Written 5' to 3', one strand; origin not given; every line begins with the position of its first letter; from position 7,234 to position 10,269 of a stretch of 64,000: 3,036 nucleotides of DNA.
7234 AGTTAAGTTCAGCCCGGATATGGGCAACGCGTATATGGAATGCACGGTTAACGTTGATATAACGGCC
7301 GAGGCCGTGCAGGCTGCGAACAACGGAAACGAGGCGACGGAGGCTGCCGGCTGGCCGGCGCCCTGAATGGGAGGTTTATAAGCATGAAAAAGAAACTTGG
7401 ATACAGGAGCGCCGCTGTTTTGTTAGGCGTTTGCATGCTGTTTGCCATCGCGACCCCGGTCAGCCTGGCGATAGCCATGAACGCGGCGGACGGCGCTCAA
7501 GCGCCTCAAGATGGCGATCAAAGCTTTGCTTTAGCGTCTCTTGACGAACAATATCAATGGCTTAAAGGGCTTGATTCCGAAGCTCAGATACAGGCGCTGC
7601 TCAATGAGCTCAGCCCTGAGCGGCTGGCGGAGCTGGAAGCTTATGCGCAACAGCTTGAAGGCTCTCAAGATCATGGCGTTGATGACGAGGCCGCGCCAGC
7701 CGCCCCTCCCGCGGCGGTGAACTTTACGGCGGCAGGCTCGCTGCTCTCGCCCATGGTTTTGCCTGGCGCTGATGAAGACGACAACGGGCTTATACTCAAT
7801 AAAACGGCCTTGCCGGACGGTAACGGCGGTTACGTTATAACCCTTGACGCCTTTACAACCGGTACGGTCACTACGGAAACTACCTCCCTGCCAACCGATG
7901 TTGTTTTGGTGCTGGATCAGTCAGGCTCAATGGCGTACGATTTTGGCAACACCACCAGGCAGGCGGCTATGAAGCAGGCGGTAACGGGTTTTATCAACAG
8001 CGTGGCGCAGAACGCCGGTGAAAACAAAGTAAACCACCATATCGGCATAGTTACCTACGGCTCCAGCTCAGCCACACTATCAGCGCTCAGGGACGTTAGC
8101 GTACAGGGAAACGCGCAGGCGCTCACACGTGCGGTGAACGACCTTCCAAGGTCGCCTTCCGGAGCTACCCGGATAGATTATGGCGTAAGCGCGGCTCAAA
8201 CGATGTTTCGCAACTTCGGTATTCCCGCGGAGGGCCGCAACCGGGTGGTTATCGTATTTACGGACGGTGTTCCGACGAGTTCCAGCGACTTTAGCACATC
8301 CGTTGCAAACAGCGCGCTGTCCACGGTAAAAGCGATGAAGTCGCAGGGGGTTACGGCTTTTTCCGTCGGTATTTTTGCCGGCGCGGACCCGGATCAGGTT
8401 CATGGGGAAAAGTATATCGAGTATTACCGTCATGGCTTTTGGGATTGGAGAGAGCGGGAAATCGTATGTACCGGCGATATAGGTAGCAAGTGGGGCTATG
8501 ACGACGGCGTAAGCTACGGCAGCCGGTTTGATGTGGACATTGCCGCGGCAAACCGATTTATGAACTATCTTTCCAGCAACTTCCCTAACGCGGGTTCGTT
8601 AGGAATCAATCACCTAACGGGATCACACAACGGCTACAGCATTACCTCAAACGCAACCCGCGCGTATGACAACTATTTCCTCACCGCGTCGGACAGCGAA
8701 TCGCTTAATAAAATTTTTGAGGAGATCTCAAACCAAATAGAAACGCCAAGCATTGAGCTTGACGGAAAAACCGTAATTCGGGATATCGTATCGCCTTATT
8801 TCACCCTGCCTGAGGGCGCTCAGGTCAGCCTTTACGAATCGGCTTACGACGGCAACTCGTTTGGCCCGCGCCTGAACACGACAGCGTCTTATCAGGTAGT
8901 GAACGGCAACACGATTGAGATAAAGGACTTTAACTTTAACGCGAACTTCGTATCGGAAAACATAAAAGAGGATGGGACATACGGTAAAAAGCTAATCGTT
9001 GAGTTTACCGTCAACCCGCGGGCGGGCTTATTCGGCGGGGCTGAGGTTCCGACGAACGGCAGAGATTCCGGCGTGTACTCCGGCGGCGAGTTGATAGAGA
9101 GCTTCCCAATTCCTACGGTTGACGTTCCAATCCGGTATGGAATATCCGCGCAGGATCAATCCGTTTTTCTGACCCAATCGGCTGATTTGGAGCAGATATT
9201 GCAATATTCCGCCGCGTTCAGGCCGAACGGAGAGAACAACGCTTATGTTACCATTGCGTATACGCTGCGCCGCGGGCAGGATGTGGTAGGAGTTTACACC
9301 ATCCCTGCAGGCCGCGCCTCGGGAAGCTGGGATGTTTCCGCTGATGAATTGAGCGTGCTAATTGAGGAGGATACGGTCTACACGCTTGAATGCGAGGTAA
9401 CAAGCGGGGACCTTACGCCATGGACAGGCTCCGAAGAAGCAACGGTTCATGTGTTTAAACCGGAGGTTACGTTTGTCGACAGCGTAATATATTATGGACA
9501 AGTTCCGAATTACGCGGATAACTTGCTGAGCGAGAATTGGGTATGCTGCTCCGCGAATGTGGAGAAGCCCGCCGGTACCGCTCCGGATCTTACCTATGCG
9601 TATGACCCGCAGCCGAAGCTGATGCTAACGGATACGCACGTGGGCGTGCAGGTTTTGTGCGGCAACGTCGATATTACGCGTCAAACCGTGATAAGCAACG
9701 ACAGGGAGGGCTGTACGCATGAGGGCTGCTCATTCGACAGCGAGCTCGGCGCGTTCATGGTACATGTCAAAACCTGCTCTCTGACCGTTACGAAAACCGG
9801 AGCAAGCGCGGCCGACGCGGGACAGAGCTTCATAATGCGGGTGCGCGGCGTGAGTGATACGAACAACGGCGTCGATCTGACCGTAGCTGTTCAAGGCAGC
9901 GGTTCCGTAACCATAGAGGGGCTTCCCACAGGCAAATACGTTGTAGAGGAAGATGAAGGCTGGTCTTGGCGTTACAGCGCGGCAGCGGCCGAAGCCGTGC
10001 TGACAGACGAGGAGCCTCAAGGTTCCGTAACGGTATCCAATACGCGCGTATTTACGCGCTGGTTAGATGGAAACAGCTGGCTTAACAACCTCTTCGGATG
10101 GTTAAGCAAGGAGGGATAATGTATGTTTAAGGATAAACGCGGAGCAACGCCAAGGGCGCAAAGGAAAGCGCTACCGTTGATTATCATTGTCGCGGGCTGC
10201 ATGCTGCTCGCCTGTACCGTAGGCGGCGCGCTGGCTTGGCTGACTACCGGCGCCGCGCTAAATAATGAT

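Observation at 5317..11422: Operon of four TasA/camelysin-like paralogues, a vWA protein and an anchored beta-sandwich protein: candidate non-sortase surface fibre with adhesin, no SipW in cis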

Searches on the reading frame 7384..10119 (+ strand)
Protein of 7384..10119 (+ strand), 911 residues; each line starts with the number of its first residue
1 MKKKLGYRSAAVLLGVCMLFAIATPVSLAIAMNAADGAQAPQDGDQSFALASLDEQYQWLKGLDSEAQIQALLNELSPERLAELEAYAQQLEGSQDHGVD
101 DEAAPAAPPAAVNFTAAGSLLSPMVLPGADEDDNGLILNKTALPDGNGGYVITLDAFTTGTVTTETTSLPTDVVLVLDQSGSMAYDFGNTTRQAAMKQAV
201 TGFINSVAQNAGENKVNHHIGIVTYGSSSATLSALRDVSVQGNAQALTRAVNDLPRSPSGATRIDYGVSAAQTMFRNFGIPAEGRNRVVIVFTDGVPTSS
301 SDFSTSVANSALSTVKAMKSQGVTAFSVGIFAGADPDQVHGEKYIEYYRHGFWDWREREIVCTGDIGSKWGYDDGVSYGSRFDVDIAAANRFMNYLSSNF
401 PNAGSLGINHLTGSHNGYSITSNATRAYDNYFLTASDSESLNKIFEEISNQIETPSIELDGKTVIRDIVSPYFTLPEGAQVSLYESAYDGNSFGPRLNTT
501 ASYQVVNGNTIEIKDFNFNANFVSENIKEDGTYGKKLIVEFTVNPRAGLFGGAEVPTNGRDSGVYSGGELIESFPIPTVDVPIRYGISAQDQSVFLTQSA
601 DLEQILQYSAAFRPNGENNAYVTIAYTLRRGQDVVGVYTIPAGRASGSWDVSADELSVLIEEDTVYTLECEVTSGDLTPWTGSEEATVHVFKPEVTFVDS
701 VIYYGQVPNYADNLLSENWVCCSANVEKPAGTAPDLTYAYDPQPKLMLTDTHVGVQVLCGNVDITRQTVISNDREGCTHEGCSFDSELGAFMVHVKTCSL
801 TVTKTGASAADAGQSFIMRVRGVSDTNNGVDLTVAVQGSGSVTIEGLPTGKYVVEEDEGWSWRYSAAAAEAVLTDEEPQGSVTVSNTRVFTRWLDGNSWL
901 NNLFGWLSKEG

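Call 3: search_protein_families(library=pfam, proteins=[window:7384-10119:+], max_evalue=1)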
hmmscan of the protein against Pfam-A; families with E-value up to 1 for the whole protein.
window:7384-10119:+ (911 aa): 5 families
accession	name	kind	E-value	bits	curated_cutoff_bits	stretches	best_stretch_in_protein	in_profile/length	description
PF00092.34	VWA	-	3.1e-18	67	23.8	1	172-338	1-146/174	von Willebrand factor type A domain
PF13519.12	VWA_2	-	7.3e-14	52.7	27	1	173-295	1-106/107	von Willebrand factor type A domain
PF05762.20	VWA_CoxE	-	0.068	13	26.4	0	168-296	54-160/222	VWA domain containing CoxE-like protein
PF10138.15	vWA-TerF-like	-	0.074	13.6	29.4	1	172-309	3-128/200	vWA found in TerF C terminus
PF17802.7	SpaA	-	0.17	12.5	23.1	1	831-858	33-60/91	Prealbumin-like fold domain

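Call 4: search_protein_families(library=ncbifam, proteins=[window:7384-10119:+], max_evalue=1)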
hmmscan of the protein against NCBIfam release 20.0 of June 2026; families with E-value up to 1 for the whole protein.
window:7384-10119:+ (911 aa): 6 families
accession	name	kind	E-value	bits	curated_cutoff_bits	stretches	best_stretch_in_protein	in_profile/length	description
TIGR00868.1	hCaCC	subfamily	2e-05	22.6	900.85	1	173-297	307-416/863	calcium-activated chloride channel protein 1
TIGR03436.1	acidobact_VWFA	subfamily_domain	0.0005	19.6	81.25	1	165-341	61-230/324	VWA domain-containing protein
NF047508.1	VWA_BatA_Lepto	exception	0.0017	17.4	380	1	171-299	89-204/315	VWA domain-containing protein BatA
TIGR03788.1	marine_srt_targ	equivalog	0.0093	14.4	551.65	1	157-295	258-379/629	marine proteobacterial sortase target protein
TIGR02442.1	Cob-chelat-sub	hypoth_equivalog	0.01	14.3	779.45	1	172-323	474-608/641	putative cobaltochelatase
NF033757.1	gliding_CglB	equivalog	0.012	14.6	200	0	246-311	152-214/402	adventurous gliding motility lipoprotein CglB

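Call 22: find_homologous_proteins(query=window:7384-10119:+, max_evalue=0.00001)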
Query window:7384-10119:+ (911 aa): 2945 proteins with E <= 0.00001 among 8000 candidates; the best 120 are listed.
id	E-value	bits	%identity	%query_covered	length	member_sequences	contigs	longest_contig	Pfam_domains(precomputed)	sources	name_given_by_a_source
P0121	0.0e+0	1997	99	99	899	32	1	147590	PF00092.35,PF13519.13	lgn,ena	-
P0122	0.0e+0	1445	72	100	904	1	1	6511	PF00092.35,PF13519.13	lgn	-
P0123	5.1e-180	619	41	98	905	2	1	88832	PF00092.35,PF13519.13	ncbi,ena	-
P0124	4.4e-165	569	41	88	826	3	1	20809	PF00092.35,PF13519.13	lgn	-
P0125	2.0e-164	567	39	98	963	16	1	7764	PF00092.35,PF13519.13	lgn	-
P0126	6.2e-163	562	41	88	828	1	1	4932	PF00092.35,PF13519.13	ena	-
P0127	1.5e-162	561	40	88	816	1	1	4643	PF00092.35,PF13519.13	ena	-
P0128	2.6e-161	557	40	88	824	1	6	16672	PF00092.35,PF13519.13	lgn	-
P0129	3.9e-161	556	40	88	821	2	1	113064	PF00092.35,PF13519.13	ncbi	-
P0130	8.5e-159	549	41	88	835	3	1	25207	PF00092.35,PF13519.13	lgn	-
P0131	9.9e-159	548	41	88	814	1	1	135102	PF00092.35,PF13519.13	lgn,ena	-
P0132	3.3e-158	547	42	87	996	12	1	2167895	PF00092.35,PF13519.13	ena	-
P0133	2.3e-157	544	39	94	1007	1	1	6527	PF24547.2,PF00092.35,PF13519.13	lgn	-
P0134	9.0e-157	542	42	87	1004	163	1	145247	PF00092.35,PF13519.13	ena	-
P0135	2.9e-156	540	42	87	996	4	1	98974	PF00092.35,PF13519.13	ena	-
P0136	7.2e-156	539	41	87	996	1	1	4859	PF00092.35,PF13519.13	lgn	-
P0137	7.3e-155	536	42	87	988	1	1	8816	PF00092.35,PF13519.13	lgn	-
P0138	9.6e-155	535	42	87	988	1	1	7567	PF00092.35,PF13519.13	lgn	-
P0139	3.1e-154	533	40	88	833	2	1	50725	PF00092.35,PF13519.13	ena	-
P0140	1.5e-153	531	40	87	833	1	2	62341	PF00092.35,PF13519.13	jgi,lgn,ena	-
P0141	1.7e-152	528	41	88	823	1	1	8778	PF00092.35,PF13519.13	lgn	-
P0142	4.6e-150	520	39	88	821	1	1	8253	PF00092.35,PF13519.13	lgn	-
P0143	8.7e-150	519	37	94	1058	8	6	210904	PF00092.35,PF13519.13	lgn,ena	-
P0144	1.4e-149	518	38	98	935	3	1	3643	PF00092.35,PF13519.13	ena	-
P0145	7.8e-149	516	41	71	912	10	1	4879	PF13768.13,PF00092.35,PF13519.13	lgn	-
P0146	8.3e-149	516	38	93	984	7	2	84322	PF00092.35,PF13519.13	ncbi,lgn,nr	ncbi:MAG: VWA domain-containing protein [Clostridiales bacterium]|nr:VWA domain-containing protein [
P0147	9.1e-149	515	42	72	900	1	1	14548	PF00092.35,PF13519.13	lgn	-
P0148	9.9e-149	515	37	95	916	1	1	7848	PF00092.35,PF13519.13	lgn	-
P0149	1.3e-148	515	39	94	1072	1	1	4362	PF00092.35,PF13519.13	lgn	-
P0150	2.0e-148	514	41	71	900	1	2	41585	PF00092.35,PF13519.13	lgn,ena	-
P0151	3.2e-148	514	39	85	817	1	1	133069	PF00092.35,PF13519.13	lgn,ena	-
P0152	1.6e-147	511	38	95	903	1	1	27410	PF00092.35,PF13519.13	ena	-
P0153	2.0e-147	511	40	85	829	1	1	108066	PF00092.35,PF13519.13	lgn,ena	-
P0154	2.1e-147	511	41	71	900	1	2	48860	PF00092.35,PF13519.13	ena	-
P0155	3.0e-147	510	40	85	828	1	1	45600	PF00092.35,PF13519.13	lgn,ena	-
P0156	3.7e-147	510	38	95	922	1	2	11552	PF00092.35,PF13519.13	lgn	-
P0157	5.0e-147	510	41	71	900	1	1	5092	PF00092.35,PF13519.13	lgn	-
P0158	6.1e-147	509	41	71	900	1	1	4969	PF00092.35,PF13519.13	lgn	-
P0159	6.2e-147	509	41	71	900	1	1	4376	PF00092.35,PF13519.13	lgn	-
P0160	6.3e-147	509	39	92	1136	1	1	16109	PF00092.35,PF13519.13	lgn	-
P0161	7.6e-147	509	41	71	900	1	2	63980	PF00092.35,PF13519.13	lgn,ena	-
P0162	8.4e-147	509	38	95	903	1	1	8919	PF00092.35,PF13519.13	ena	-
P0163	9.0e-147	509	41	71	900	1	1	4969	PF00092.35,PF13519.13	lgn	-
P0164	1.4e-146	508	39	88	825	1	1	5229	PF00092.35,PF17802.8,PF13519.13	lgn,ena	-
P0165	1.8e-146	508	41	71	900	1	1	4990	PF13768.13,PF00092.35,PF13519.13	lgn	-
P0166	2.0e-146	508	38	100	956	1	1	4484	PF00092.35,PF13519.13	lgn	-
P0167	3.4e-146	507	40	71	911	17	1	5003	PF00092.35,PF13519.13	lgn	-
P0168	3.5e-146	507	41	71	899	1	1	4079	PF00092.35,PF13519.13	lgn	-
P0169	4.4e-146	507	37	99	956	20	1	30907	PF00092.35,PF13519.13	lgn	-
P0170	6.1e-146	506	37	95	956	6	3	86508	PF00092.35,PF13519.13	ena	-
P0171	7.0e-146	506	39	87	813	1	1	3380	PF00092.35,PF13519.13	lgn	-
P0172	7.5e-146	506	41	71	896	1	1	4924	PF00092.35,PF13519.13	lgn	-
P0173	8.5e-146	506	38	95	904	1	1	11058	PF00092.35,PF13519.13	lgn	-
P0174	2.3e-145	504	40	87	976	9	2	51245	PF00092.35,PF13519.13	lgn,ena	-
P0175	4.2e-145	503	40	71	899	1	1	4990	PF00092.35,PF13519.13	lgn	-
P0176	5.2e-145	503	39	88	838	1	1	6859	PF00092.35,PF13519.13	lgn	-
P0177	7.0e-145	503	37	98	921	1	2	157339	PF00092.35,PF13519.13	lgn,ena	-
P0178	7.8e-145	502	37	98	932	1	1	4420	PF00092.35,PF13519.13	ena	-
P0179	8.5e-145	502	41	71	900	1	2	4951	PF13768.13,PF00092.35,PF13519.13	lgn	-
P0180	9.8e-145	502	41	71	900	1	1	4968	PF13768.13,PF00092.35,PF13519.13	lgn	-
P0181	1.1e-144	502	41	71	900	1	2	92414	PF13768.13,PF00092.35,PF13519.13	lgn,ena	-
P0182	1.3e-144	502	39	93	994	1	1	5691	PF00092.35,PF13519.13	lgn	-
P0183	2.0e-144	501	39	87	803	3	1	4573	PF00092.35,PF13519.13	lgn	-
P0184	3.7e-144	500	41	71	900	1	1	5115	PF00092.35,PF13519.13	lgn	-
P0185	4.4e-144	500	37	98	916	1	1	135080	PF00092.35,PF13519.13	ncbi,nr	ncbi:MAG: VWA domain-containing protein [Clostridiales bacterium]|nr:VWA domain-containing protein [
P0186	5.5e-144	500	38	95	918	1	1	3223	PF00092.35,PF13519.13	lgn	-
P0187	6.0e-144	499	38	94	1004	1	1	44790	PF00092.35,PF13519.13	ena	-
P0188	8.3e-144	499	39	96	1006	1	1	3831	PF00092.35,PF13519.13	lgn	-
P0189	9.3e-144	499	40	85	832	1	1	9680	PF00092.35,PF13519.13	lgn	-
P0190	1.7e-143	498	41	71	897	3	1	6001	PF00092.35,PF13519.13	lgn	-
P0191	6.9e-143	496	41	71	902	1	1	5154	PF00092.35,PF13519.13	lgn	-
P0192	8.4e-143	496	39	93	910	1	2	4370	PF00092.35,PF13519.13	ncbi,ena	-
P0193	9.3e-143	496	40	71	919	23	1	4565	PF00092.35,PF13519.13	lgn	-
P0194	1.3e-142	495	39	86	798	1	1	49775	PF00092.35,PF13519.13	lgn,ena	-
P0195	5.2e-142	493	38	95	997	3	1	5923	PF00092.35,PF13519.13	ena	-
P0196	6.7e-142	493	41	71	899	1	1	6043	PF00092.35,PF13519.13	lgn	-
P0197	5.5e-141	490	38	97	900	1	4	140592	PF00092.35,PF13519.13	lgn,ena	-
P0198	6.4e-141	489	37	95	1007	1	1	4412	PF00092.35,PF13519.13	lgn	-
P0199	7.3e-141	489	37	93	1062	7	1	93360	PF00092.35,PF13519.13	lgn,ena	-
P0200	1.0e-140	489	37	98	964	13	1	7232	PF00092.35,PF13519.13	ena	-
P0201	1.2e-140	489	38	94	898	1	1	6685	PF00092.35,PF13519.13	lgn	-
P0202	1.4e-140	488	38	89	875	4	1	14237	PF00092.35,PF13519.13,PF21426.4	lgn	-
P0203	1.6e-140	488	37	97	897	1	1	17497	PF00092.35,PF13519.13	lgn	-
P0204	2.0e-140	488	37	93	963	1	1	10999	PF00092.35,PF13519.13,PF10138.16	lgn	-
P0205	2.0e-140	488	37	95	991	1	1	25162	PF00092.35,PF13519.13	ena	-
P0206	1.2e-139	485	37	87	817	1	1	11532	PF00092.35,PF13519.13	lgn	-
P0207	1.9e-139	485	39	95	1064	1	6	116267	PF00092.35,PF13519.13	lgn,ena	-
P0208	3.2e-139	484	36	99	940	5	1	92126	PF00092.35,PF13519.13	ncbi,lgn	ncbi:MAG: vWA domain-containing protein [Anaerovoracaceae bacterium]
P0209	3.4e-139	484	38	94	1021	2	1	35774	PF19407.6,PF00092.35,PF13519.13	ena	-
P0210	6.1e-139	483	37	94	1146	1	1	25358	PF19407.6,PF00092.35,PF13519.13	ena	-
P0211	8.6e-139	482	36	98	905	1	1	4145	PF00092.35,PF13519.13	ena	-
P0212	9.8e-139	482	38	92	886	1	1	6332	PF00092.35,PF13519.13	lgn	-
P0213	1.1e-138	482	37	95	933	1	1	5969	PF00092.35,PF13519.13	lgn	-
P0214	1.3e-138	482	37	95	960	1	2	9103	PF00092.35,PF13519.13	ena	-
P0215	1.4e-138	482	37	94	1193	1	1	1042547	PF00092.35,PF13519.13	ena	-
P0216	2.0e-138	481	39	87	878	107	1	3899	PF00092.35,PF13519.13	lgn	-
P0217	2.6e-138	481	37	94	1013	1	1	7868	PF13768.13,PF00092.35,PF13519.13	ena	-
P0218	5.3e-138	480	37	95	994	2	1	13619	PF00092.35,PF13519.13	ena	-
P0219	6.4e-138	480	43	63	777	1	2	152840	PF00092.35,PF13519.13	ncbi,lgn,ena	-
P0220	7.6e-138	479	37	99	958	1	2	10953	PF19407.6,PF00092.35,PF13519.13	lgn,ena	-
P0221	8.8e-138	479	38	92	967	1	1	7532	PF19407.6,PF00092.35,PF13519.13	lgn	-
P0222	1.1e-137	479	36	96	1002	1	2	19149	PF00092.35,PF13519.13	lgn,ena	-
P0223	1.3e-137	479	38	92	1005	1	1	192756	PF00092.35,PF13519.13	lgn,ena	-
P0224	1.8e-137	478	40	86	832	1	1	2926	PF00092.35,PF13519.13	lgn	-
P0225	2.9e-137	477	37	94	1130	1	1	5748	PF00092.35,PF13519.13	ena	-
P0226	3.9e-137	477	37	96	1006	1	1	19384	PF00092.35,PF13519.13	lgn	-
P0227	4.4e-137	477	37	94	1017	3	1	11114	PF00092.35,PF13519.13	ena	-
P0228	4.5e-137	477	37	98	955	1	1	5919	PF00092.35,PF13519.13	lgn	-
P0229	7.9e-137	476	38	88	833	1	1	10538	PF00092.35,PF13519.13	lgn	-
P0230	1.9e-136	475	39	86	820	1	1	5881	PF00092.35,PF13519.13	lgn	-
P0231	2.9e-136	474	39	94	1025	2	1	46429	PF00092.35,PF13519.13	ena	-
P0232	2.9e-136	474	37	95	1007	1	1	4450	PF00092.35,PF13519.13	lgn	-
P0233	3.3e-136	474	34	79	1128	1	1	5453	PF19407.6,PF00092.35,PF13519.13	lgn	-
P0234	4.6e-136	473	39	87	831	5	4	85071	PF00092.35,PF13519.13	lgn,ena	-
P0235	8.7e-136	472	36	95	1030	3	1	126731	PF00092.35,PF13519.13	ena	-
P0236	8.8e-136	472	38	93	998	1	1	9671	PF00092.35,PF13519.13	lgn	-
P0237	1.0e-135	472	37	94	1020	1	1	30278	PF00092.35,PF13519.13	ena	-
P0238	1.0e-135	472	37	94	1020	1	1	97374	PF00092.35,PF13519.13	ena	-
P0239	1.1e-135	472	38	92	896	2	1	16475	PF19407.6,PF00092.35,PF13519.13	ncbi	-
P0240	1.4e-135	472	37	94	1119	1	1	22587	PF00092.35,PF13519.13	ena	-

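Call 25: find_encoding_contigs(protein=P0132, flank=10000, max_places=2)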
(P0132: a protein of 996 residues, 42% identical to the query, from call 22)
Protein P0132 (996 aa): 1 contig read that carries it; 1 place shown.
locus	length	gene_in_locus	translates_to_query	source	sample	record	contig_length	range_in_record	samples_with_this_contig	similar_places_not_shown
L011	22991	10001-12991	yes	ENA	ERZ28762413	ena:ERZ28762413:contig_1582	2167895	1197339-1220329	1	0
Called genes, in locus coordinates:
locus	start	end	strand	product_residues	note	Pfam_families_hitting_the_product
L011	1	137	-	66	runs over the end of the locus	PF06107:DUF951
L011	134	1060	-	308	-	PF00561:Abhydrolase_1, PF12146:Hydrolase_4, PF12697:Abhydrolase_6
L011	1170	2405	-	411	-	-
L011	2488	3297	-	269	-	PF02673:BacA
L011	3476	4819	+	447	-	-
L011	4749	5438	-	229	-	PF13346:ABC2_membrane_5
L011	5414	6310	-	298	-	PF00005:ABC_tran, PF13401:AAA_22 (faint), PF13304:AAA_21 (weak)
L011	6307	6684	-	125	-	PF00392:GntR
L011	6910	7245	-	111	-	PF13560:HTH_31, PF12844:HTH_19, PF01381:HTH_3, PF13443:HTH_26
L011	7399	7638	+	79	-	PF13560:HTH_31 (weak)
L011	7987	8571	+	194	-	PF10502:Peptidase_S26 (faint)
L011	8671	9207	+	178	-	-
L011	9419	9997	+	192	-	-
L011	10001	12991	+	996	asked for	PF00092:VWA, PF13519:VWA_2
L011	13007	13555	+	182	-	-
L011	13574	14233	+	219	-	-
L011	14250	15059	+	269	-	PF04203:Sortase (weak)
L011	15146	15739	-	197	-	PF03352:Adenine_glyco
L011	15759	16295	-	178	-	PF02870:Methyltransf_1N (weak), PF01035:DNA_binding_1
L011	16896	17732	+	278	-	PF00497:SBP_bac_3, PF10613:Lig_chan-Glu_bd (weak)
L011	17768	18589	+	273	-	PF00528:BPD_transp_1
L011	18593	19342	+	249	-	PF02463:SMC_N, PF00005:ABC_tran, PF13304:AAA_21 (weak)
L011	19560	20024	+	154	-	-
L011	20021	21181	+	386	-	-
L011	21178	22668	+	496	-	PF02585:PIG-L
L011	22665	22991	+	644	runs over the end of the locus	PF13855:LRR_8, PF12799:LRR_4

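Call 36: predict_structure(alignment_id=A2)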
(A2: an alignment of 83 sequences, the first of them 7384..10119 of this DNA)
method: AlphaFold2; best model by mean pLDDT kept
length: 911 residues; sequences in the alignment: 83
mean_pLDDT: 82.4   pTM: 0.52
mean pLDDT of the five models: 82.4, 82.1, 80.8, 80.0, 80.0
residues with pLDDT >= 90: 430; 70-90: 334; 50-70: 57; < 50: 90
segments of 3 or more residues with pLDDT < 50: 1-11, 22-45, 95-117, 122-133, 162-167, 454-457, 906-911
pLDDT, mean of each block of 10 residues (from residue 1): 37 53 39 33 59 90 82 85 83 48 32 46 36 70 92 88 51 92 89 92 88 82 81 82 89 88 90 84 81 82 88 92 90 89 86 85 92 66 82 93 91 86 88 89 83 58 89 87 92 90 88 89 82 91 94 94 84 90 95 94 93 95 98 97 96 92 96 96 97 94 90 94 88 94 89 94 93 79 78 92 89 85 87 89 92 87 85 92 89 56 45 33
secondary structure, 60 per line:
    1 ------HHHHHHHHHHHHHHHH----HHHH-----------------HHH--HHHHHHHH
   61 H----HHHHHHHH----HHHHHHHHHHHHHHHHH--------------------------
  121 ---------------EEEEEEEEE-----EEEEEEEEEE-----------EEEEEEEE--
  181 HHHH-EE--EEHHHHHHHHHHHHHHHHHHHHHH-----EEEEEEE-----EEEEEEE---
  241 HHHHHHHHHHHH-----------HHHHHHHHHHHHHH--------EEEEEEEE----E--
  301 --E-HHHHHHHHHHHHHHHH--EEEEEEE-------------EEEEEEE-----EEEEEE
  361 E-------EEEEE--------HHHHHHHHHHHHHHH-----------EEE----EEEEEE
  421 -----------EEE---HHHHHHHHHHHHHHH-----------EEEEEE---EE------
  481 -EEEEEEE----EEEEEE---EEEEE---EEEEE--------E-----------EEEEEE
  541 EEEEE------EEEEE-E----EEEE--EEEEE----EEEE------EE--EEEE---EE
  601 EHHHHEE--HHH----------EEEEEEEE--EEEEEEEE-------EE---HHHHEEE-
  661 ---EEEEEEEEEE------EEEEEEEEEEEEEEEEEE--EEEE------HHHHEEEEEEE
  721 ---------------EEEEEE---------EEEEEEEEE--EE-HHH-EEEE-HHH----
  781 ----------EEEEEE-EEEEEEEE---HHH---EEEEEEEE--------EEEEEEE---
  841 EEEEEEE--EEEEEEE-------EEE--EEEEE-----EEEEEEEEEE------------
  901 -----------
elements in order (helices of 4 or more, strands of 3 or more residues): H7-22 H27-30 H53-61 H66-73 H78-94 E136-144 E150-159 E171-178 H181-184 H192-213 E219-225 E231-237 H241-252 H264-277 E286-293 H305-320 E323-329 E343-349 E355-361 E369-373 H382-396 E408-410 E415-420 E432-434 H438-452 E464-469 E482-488 E493-498 E502-506 E510-514 E535-545 E552-556 E563-566 E569-573 E578-581 E592-595 E599-601 H602-605 E623-630 E633-640 H653-656 E657-659 E664-673 E680-697 E700-703 H710-713 E714-720 E736-741 E751-759 E769-772 E791-796 E798-805 E815-822 E831-837 E841-847 E850-856 E864-866 E869-873 E879-888
